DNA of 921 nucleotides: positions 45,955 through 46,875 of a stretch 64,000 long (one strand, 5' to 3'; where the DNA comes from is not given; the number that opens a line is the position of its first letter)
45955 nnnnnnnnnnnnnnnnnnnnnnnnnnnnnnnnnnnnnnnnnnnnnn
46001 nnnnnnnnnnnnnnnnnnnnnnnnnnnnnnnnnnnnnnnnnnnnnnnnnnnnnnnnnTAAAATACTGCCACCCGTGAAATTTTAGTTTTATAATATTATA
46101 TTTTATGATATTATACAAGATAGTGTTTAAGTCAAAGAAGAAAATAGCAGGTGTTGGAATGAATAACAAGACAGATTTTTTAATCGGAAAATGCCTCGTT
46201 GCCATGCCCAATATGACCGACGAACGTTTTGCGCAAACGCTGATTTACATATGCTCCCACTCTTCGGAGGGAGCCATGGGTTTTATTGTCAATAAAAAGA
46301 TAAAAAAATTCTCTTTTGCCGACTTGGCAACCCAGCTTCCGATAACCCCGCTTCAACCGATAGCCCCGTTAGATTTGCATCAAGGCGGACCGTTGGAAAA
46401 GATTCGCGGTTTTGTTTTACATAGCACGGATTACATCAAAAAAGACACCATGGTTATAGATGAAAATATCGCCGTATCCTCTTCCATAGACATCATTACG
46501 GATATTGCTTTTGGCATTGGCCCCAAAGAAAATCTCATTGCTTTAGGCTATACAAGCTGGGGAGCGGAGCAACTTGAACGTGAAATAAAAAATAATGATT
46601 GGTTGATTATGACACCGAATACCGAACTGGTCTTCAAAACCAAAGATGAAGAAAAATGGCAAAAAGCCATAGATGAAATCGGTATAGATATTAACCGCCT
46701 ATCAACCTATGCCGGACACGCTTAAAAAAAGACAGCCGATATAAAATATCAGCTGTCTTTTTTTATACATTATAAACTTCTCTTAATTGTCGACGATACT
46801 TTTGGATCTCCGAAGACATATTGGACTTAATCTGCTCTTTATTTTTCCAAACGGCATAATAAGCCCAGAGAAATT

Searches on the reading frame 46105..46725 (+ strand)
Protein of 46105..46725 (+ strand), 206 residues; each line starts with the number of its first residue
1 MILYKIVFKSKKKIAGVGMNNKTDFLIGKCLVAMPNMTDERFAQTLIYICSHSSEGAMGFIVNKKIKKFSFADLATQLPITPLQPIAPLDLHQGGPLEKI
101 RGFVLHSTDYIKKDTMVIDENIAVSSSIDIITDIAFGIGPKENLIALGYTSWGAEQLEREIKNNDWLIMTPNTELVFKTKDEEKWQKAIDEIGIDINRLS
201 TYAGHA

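Call 42: search_protein_families(library=pfam, proteins=[window:46105-46725:+], max_evalue=0.00001)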
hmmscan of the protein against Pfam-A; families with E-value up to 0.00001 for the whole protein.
window:46105-46725:+ (206 aa): 1 family
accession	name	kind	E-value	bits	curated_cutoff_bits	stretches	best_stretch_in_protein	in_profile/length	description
PF02622.21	DUF179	-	3.8e-43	147.6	27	1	35-193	1-157/157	AlgH-like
